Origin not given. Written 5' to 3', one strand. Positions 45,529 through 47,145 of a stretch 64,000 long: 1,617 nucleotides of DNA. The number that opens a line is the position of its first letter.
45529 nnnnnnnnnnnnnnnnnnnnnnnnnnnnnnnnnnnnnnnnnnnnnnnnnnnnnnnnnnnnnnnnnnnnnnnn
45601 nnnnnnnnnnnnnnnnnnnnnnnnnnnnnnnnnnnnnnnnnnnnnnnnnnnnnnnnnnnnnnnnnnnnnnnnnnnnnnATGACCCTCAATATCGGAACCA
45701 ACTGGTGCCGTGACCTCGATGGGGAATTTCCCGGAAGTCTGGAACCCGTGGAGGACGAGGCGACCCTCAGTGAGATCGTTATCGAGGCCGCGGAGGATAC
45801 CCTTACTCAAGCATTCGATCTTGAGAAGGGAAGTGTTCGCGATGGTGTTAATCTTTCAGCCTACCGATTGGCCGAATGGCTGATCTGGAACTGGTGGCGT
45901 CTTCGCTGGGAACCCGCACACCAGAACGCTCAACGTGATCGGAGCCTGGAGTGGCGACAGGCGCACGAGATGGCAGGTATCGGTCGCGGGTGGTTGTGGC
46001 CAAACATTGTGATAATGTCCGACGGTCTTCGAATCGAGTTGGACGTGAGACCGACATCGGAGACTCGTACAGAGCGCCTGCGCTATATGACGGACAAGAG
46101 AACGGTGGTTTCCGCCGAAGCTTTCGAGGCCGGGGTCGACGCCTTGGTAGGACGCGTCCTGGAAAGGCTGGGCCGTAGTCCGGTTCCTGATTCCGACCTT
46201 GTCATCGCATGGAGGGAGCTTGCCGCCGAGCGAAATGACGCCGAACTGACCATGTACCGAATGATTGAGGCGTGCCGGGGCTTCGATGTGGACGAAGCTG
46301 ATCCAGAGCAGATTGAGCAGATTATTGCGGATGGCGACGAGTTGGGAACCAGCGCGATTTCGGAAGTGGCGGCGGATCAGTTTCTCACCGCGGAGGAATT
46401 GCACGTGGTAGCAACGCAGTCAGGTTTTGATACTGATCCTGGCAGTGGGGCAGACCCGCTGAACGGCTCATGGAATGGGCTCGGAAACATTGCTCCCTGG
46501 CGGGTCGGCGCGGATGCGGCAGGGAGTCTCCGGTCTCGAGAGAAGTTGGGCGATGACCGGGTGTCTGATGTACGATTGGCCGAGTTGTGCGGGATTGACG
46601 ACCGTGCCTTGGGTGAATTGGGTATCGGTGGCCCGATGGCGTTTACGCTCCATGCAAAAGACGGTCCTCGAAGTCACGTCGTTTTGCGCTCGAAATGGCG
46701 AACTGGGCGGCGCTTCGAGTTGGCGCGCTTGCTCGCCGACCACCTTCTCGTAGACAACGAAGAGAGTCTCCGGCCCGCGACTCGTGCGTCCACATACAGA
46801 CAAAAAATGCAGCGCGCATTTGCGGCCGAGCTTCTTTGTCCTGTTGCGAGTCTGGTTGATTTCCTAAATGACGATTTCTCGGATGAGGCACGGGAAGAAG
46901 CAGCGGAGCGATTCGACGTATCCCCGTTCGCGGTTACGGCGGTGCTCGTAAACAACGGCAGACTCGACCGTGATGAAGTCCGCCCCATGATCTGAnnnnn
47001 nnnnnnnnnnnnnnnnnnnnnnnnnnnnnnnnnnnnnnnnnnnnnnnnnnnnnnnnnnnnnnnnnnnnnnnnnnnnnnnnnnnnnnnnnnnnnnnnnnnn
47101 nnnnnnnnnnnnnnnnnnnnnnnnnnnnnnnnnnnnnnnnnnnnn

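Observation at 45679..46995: ImmA/IrrE-like C-terminal domain with substituted zinc ligands, a pseudo-peptidase fused to a large unknown domain.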

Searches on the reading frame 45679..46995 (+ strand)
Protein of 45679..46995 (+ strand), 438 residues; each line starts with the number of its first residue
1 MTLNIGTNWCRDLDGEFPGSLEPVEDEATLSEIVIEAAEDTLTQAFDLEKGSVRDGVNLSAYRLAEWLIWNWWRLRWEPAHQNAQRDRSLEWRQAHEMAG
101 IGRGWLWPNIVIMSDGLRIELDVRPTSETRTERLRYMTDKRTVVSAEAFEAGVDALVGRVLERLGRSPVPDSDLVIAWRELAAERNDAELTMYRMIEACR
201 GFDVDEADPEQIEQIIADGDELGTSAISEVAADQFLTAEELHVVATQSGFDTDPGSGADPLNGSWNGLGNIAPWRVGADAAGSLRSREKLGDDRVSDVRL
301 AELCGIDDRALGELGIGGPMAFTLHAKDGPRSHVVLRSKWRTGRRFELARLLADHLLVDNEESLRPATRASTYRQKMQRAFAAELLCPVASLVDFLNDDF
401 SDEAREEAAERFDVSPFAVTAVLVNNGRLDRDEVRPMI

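Call 3: search_protein_families(library=pfam, proteins=[window:45679-46995:+], max_evalue=1)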
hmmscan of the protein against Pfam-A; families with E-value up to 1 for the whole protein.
window:45679-46995:+ (438 aa): 1 family
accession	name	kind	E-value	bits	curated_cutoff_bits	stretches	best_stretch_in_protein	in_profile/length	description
PF18033.7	SpuA_C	-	0.17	12.5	26.3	1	169-231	10-71/93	SpuA C-terminal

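Call 4: search_protein_families(library=ncbifam, proteins=[window:45679-46995:+], max_evalue=1)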
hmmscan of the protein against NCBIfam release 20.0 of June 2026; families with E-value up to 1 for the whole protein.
window:45679-46995:+ (438 aa): 0 families

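Call 5: search_protein_families(library=padloc, proteins=[window:45679-46995:+], max_evalue=1)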
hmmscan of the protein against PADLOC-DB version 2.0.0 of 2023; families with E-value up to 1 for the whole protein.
window:45679-46995:+ (438 aa): 0 families

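Call 6: find_homologous_proteins(query=window:45679-46995:+)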
Query window:45679-46995:+ (438 aa): 962 proteins with E <= 0.001 among 8000 candidates; the best 120 are listed.
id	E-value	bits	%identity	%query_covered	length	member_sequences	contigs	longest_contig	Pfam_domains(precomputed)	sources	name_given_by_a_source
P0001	3.2e-265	898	92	100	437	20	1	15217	-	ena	-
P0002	4.1e-244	829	86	100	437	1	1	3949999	-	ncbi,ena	-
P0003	1.6e-237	807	84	100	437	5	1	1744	-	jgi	jgi:hypothetical protein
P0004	9.4e-237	804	84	100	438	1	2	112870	-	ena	-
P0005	2.4e-235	800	83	100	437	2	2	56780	-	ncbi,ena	-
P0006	2.9e-229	780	82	100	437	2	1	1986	-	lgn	-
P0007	1.0e-228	778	82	100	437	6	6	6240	-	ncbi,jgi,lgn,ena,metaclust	metaclust:\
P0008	4.0e-204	697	74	100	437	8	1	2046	-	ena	-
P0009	6.5e-173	594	64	99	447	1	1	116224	-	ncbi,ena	-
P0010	1.8e-172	592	64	99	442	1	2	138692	-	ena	-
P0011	1.8e-168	579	63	99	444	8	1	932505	-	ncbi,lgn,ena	-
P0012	2.3e-168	579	64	99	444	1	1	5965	-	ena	-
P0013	2.1e-166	572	63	99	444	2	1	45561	-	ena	-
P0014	1.0e-165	570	63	99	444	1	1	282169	-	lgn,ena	-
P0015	1.8e-163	563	63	99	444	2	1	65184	-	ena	-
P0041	2.5e-140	486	55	99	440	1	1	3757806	-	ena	-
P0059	8.2e-132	458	52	99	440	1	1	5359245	-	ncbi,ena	-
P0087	2.9e-120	420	48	99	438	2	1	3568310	-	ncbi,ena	-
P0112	4.5e-112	393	51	97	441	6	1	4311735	-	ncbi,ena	-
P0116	2.1e-110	388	46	99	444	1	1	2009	-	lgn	-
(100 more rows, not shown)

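Call 9: search_solved_structures(query=A1, max_evalue=10, show_alignments=3)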
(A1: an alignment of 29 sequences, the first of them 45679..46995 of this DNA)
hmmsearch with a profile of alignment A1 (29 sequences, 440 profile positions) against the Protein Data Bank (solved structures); distinct sequences matched with E-value up to 10: 1.
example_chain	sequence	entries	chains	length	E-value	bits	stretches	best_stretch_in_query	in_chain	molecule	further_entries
8vrc_A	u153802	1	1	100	1.5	11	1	186-226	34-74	LA motif RNA-binding domain protein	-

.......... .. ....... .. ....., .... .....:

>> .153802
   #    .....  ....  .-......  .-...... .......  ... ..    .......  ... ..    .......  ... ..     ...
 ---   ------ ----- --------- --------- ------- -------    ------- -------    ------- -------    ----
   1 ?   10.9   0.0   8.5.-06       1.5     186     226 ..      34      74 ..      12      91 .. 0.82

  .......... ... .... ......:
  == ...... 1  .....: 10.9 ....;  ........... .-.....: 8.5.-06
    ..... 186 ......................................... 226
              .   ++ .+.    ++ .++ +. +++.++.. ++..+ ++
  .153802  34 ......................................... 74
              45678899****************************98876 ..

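Call 11: find_encoding_contigs(protein=P0002, flank=6000, max_places=3)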
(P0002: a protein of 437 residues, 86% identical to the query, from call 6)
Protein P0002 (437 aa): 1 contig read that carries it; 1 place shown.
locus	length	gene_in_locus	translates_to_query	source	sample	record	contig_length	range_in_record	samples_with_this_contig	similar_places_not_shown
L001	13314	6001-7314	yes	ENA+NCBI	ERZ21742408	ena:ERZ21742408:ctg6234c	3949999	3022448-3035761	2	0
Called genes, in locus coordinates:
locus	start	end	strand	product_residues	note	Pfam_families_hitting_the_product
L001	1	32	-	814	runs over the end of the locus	PF18364:Molybdopterin_N, PF00384:Molybdopterin, PF01568:Molydop_binding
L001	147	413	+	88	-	-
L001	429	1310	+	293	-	PF00941:FAD_binding_5, PF03450:CO_deh_flav_C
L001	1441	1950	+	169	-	PF00111:Fer2, PF13085:Fer2_3 (weak), PF01799:Fer2_2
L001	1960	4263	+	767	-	PF01315:Ald_Xan_dh_C, PF02738:MoCoBD_1, PF20256:MoCoBD_2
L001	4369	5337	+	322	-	PF04909:Amidohydro_2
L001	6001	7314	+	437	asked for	-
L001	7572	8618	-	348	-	PF04909:Amidohydro_2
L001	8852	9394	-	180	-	PF06052:3-HAO, PF07883:Cupin_2 (weak)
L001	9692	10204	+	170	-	PF04290:DctQ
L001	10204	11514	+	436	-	PF06808:DctM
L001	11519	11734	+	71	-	-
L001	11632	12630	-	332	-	PF03480:DctP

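Call 12: find_encoding_contigs(protein=P0059, flank=6000, max_places=3)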
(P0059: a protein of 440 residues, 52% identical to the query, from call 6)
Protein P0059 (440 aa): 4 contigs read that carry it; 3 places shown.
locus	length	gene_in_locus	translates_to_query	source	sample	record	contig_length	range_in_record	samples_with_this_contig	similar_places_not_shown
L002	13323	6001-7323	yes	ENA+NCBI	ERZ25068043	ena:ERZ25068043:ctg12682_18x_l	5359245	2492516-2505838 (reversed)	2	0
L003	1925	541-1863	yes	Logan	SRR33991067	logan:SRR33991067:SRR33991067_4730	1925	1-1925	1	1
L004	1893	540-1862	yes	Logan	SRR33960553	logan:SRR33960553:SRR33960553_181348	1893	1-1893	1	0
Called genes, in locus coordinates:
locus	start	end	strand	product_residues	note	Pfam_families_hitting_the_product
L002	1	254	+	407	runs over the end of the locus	PF07969:Amidohydro_3 (faint), PF01979:Amidohydro_1 (weak)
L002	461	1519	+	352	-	PF00793:DAHP_synth_1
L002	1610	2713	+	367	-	PF07690:MFS_1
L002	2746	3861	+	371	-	PF01408:GFO_IDH_MocA, PF02629:CoA_binding (faint)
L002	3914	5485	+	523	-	-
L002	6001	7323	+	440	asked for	-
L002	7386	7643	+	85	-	-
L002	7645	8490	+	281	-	PF01370:Epimerase, PF07993:NAD_binding_4 (faint), PF16363:GDP_Man_Dehyd (weak)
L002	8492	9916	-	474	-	PF00884:Sulfatase, PF01663:Phosphodiest (faint), PF16347:SGSH_C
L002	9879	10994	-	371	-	PF01381:HTH_3, PF13560:HTH_31, PF06114:Peptidase_M78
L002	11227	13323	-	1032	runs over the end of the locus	PF02384:N6_Mtase (weak), PF01170:UPF0020 (faint), PF20473:MmeI_Mtase (faint), PF07669:Eco57I (weak)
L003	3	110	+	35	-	?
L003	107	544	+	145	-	-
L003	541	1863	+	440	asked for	-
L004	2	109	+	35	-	?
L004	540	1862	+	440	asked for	-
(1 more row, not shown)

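Call 13: find_encoding_contigs(protein=P0087, flank=6000, max_places=3)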
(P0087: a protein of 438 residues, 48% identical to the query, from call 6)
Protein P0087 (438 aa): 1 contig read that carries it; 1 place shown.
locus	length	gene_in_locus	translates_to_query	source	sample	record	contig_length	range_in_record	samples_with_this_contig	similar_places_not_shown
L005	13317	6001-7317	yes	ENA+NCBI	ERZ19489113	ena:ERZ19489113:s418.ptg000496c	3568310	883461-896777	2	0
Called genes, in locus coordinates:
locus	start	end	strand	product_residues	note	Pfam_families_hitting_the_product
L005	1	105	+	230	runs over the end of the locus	-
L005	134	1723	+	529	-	-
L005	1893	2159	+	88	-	-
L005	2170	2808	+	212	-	PF18810:PBECR2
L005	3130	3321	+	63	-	PF05069:Phage_tail_S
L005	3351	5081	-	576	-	PF00884:Sulfatase, PF16347:SGSH_C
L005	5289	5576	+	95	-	-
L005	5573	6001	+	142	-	-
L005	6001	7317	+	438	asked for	-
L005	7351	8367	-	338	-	PF08279:HTH_11, PF12802:MarR_2 (weak), PF13412:HTH_24 (weak), PF13581:HATPase_c_2 (weak), PF02518:HATPase_c, PF14213:DUF4325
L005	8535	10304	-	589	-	PF07969:Amidohydro_3, PF01979:Amidohydro_1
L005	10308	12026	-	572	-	PF00884:Sulfatase, PF16347:SGSH_C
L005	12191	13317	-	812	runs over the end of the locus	PF07715:Plug, PF00593:TonB_dep_Rec_b-barrel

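Call 19: predict_structure(alignment_id=A1)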
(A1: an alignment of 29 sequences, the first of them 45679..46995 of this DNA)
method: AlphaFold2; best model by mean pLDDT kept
length: 438 residues; sequences in the alignment: 29
mean_pLDDT: 82.0   pTM: 0.77
mean pLDDT of the five models: 82.0, 81.8, 77.9, 73.1, 71.5
residues with pLDDT >= 90: 133; 70-90: 235; 50-70: 59; < 50: 11
segments of 3 or more residues with pLDDT < 50: 99-104, 435-438
pLDDT, mean of each block of 10 residues (from residue 1): 88 68 82 88 86 86 86 73 55 61 53 76 76 78 85 92 83 83 85 84 82 91 88 86 90 85 66 84 95 93 89 73 77 87 92 88 87 84 94 94 93 89 80 48
secondary structure, 60 per line:
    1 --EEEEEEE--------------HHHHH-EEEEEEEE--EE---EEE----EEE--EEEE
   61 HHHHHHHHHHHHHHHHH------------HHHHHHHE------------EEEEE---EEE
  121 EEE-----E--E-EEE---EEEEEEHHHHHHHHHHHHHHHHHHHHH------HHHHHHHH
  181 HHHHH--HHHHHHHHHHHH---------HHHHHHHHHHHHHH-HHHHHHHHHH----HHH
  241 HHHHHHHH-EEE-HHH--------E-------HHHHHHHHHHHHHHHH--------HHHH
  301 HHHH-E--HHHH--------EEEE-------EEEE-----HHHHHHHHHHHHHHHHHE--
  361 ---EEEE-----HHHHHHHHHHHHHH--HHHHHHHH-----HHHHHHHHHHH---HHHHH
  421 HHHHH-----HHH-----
elements in order: E3-9 H24-28 E30-37 E45-47 E52-54 E57-60 H61-77 H90-96 E110-114 E118-123 E134-136 E140-145 H146-166 H173-185 H188-199 H209-222 H224-233 H238-248 E250-252 H273-288 H297-304 H309-312 E321-324 E332-335 H341-357 E364-367 H373-386 H389-396 H402-412 H416-425

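Call 24: fold_search(model_id=the predicted structure, library=pdb)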
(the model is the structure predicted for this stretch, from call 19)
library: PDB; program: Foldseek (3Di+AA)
matches with E <= 10: 102; with E <= 0.001: 0
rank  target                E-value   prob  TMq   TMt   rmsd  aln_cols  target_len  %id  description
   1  7t5t                  5.7e-03  1.00  0.27  0.40   7.1       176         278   14  Structure of Thauera sp. K11 CapP (released 2022-09-14)
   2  3dti                  1.2e-01  0.98  0.24  0.40   6.1       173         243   16  Crystal structure of the IRRE protein, a central regulator of DNA damage repair in deinococcaceae (released 2009-02-10)
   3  3dte                  1.6e-01  0.96  0.24  0.39   6.0       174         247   20  Crystal structure of the IRRE protein, a central regulator of DNA damage repair in deinococcaceae (released 2009-02-10)
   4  8cht_C                3.1e-01  0.18  0.10  0.25  15.0       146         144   12  Crystal structure of human PURA (fragment Glu57-Glu212, PUR repeat I and II) (released 2024-02-21)
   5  3k44_B                4.6e-01  0.13  0.09  0.23  15.9       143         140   13  Crystal Structure of Drosophila melanogaster Pur-alpha (released 2009-10-27)
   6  8slm                  4.8e-01  0.85  0.23  0.38   5.9       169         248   15  Crystal structure of Deinococcus geothermalis PprI (released 2024-03-13)
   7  1jcg                  5.6e-01  0.11  0.10  0.12  17.9       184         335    8  MREB FROM THERMOTOGA MARITIMA, AMPPNP (released 2001-09-19)
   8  8cht_B                1.1e+00  0.10  0.10  0.25  15.0       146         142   12  Crystal structure of human PURA (fragment Glu57-Glu212, PUR repeat I and II) (released 2024-02-21)
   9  7zpu                  1.2e+00  0.06  0.08  0.10  17.4       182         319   15  Crystal structure of MreB from Geobacillus stearothermophilus ATCC7953 in complex with ATP (released 2023-05-10)
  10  6ai3_A                1.2e+00  0.04  0.11  0.13  16.2       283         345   13  Structure of the 328-692 fragment of FlhA (T490M) (released 2019-03-20)
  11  8aam                  1.3e+00  0.05  0.08  0.10  17.2       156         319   17  Crystal structure of MreB from Geobacillus stearothermophilus ATCC7953 (released 2023-07-12)
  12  5oby                  1.3e+00  0.03  0.09  0.11  19.5       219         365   10  Mycoplasma genitalium DnaK-NBD in complex with AMP-PNP (released 2018-05-09)
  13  1jce                  1.4e+00  0.06  0.09  0.11  18.3       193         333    8  MREB FROM THERMOTOGA MARITIMA (released 2001-09-19)
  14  8ab4                  1.4e+00  0.05  0.08  0.10  17.4       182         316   15  Crystal structure of MreB from Geobacillus stearothermophilus ATCC7953 in complex with GTP (released 2023-07-12)
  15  7aqc_R                1.6e+00  0.02  0.08  0.07  19.4       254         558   12  Structure of the bacterial RQC complex (Decoding State) (released 2020-11-25)
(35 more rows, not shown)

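Call 32: find_related_loci(query=A1, collection=genome_contigs, flank=4000)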
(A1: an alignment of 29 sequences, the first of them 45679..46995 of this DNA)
Query A1 (438 aa) in genome_contigs; peptide patterns used: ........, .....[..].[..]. (x = any residue, [..] = any of these).
599 stretches matched a pattern (row limit reached: there are more); 524 encode a relative of the query (tblastn E <= 1e-3); the best 80 are kept; 80 distinct loci.
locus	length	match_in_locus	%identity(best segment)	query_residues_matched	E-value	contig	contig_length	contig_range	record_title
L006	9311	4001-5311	84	1-438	0e+0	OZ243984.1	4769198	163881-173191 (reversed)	MAG: uncultured Candidatus Binatia bacterium isolate 31174faa-af5d-46df-8d7f-4a8f69c76524 genome assembly, chromosome: 1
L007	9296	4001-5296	63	2-433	1e-171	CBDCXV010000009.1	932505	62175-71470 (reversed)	MAG: Candidatus Latescibacterota bacterium isolate a04b77f4-1c6a-4467-bb03-95175eeb39fb genome assembly, contig: contig_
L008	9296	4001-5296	63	2-433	1e-170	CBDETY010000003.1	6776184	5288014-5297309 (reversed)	MAG: Candidatus Latescibacterota bacterium isolate 4ecebec3-674b-4d24-a34d-cb651c760dca genome assembly, contig: contig_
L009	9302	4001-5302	57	1-435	1e-148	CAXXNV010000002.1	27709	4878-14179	MAG: Vicinamibacterales bacterium isolate 01def6b1-0c8c-435d-859a-076764f3ef92 genome assembly, contig: contig_2, whole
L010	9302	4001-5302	57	1-435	1e-148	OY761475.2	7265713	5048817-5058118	MAG: Vicinamibacterales bacterium isolate 01def6b1-0c8c-435d-859a-076764f3ef92 genome assembly, chromosome: 1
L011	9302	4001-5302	57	1-435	2e-147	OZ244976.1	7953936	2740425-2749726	MAG: Vicinamibacterales bacterium isolate 759df215-7f35-4b58-97f0-56a84cd7420d genome assembly, chromosome: 2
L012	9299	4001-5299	58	1-434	3e-146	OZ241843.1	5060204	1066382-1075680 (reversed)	MAG: Vicinamibacterales bacterium isolate d728d8a6-ce75-4a6f-b799-faf650d2db42 genome assembly, chromosome: 1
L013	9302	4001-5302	52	1-435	3e-136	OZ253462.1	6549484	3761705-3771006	MAG: Candidatus Latescibacterota bacterium isolate 85c596c4-e601-42f5-bc00-22a25924bb3e genome assembly, chromosome: 1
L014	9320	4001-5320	50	1-433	9e-126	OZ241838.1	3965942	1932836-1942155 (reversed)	MAG: bacterium isolate 834f4656-8c40-439b-be50-31c876aeaf38 genome assembly, chromosome: 1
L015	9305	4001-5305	49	1-434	7e-122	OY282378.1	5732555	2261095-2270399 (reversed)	MAG: uncultured Gammaproteobacteria bacterium genome assembly, chromosome: 1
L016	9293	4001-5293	48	1-435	1e-116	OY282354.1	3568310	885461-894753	MAG: uncultured Gammaproteobacteria bacterium isolate b1fdf0bb-5270-493a-8425-87954a876b58 genome assembly, chromosome:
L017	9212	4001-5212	52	20-427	6e-116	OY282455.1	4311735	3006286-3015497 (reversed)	MAG: uncultured Pseudomonadales bacterium genome assembly, chromosome: 1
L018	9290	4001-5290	49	1-429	2e-115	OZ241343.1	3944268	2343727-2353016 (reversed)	MAG: Candidatus Azotimanducaceae bacterium isolate 75a24efc-86fb-4457-ba1a-d67b369d5512 genome assembly, chromosome: 1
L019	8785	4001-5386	46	1-435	6e-114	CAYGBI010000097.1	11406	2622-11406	MAG TPA_asm: uncultured Pseudomonadales bacterium isolate ERP110561_co1_26 genome assembly, contig: NODE_3603_length_114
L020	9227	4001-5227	50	22-432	3e-107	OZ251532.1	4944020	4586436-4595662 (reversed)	MAG: Candidatus Azotimanducaceae bacterium isolate 57f058be-dce8-4abd-a7af-688bdaf99d17 genome assembly, chromosome: 1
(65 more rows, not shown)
